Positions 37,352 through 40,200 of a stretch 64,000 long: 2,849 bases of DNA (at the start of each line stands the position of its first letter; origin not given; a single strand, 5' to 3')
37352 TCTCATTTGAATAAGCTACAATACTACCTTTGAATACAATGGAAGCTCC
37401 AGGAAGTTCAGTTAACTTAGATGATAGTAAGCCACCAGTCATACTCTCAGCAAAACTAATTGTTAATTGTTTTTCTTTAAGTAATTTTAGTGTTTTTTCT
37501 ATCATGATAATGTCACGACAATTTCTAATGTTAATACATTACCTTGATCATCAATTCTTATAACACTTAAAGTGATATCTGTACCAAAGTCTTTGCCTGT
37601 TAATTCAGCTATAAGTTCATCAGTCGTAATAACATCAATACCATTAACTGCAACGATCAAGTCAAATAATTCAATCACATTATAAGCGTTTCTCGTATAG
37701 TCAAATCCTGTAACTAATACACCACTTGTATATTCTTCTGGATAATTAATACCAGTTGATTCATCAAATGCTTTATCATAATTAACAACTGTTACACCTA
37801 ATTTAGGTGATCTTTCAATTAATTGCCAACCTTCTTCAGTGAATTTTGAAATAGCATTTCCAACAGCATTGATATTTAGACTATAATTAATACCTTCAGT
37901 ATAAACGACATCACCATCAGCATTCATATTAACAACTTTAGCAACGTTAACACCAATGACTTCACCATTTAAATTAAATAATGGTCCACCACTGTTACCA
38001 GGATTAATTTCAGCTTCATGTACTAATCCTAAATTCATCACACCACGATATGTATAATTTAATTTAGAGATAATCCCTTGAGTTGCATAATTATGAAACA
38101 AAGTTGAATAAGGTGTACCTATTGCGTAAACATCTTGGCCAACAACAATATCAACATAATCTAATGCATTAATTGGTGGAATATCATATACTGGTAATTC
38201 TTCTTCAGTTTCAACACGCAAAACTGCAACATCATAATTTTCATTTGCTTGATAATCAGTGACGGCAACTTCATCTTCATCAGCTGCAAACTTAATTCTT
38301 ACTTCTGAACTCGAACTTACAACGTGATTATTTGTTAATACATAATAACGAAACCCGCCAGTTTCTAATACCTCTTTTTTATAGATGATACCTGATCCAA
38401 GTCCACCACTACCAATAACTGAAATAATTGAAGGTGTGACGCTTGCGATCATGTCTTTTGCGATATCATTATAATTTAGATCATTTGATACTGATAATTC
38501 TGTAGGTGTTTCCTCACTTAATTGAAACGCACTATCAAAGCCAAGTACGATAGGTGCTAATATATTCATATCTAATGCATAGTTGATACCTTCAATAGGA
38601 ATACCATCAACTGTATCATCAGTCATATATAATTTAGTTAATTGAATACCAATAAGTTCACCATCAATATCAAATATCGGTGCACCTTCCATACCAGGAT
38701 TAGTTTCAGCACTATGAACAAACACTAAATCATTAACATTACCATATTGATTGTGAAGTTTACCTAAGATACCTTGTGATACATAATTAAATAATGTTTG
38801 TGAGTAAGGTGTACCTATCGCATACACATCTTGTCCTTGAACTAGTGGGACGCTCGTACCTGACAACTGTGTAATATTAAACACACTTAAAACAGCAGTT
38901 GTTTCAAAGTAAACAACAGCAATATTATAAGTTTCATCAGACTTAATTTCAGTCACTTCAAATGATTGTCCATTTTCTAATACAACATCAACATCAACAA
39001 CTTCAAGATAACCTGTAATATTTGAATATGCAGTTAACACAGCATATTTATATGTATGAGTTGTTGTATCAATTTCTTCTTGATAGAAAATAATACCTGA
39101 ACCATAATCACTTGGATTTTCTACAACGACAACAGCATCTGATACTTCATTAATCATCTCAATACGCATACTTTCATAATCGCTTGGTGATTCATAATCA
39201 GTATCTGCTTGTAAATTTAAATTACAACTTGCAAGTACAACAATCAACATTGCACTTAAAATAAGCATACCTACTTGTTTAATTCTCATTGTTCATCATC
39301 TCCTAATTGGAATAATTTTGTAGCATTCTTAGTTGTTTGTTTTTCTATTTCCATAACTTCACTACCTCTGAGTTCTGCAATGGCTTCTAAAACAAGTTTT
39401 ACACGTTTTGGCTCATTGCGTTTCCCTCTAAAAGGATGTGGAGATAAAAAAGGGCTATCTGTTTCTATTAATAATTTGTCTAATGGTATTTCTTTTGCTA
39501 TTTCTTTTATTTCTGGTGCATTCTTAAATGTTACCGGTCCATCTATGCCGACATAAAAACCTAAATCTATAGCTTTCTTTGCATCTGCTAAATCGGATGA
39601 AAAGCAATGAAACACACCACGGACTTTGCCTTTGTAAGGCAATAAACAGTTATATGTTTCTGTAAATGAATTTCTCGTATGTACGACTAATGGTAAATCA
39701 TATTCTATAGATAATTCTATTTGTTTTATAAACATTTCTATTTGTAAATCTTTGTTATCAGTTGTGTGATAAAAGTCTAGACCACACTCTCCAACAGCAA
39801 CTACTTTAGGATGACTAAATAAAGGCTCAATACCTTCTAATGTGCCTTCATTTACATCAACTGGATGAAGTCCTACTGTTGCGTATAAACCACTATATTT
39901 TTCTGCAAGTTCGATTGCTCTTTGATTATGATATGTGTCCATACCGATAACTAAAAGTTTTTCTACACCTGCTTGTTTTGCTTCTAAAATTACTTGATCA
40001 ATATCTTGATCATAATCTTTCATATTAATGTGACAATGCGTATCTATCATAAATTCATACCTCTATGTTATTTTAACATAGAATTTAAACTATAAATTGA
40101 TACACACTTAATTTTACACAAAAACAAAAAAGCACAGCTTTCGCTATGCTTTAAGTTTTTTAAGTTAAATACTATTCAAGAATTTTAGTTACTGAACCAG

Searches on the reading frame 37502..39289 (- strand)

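Call 66: search_protein_families(library=pfam, proteins=[window:37502-39289:-], max_evalue=0.0001)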
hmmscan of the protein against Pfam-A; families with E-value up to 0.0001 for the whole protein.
window:37502-39289:- (595 aa): 4 families
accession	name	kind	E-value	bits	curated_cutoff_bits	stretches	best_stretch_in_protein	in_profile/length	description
PF13365.12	Trypsin_2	-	8.4e-44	150.2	27.6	2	298-447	1-144/144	Trypsin-like peptidase domain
PF00089.32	Trypsin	-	1.4e-13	51.7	20.6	1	316-464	36-211/220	Trypsin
PF10459.15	Peptidase_S46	-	1.4e-05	24.4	22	0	415-453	617-655/698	Peptidase S46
PF13180.12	PDZ_2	-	3.6e-05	24.4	27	1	496-590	2-78/80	PDZ domain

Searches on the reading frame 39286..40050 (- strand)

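Call 66: search_protein_families(library=pfam, proteins=[window:39286-40050:-], max_evalue=0.0001)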
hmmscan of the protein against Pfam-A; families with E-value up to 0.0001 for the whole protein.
window:39286-40050:- (254 aa): 1 family
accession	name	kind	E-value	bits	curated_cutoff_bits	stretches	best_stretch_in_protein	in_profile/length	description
PF01026.27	TatD_DNase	-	2.5e-86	289.6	27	1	2-248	1-253/253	TatD related DNase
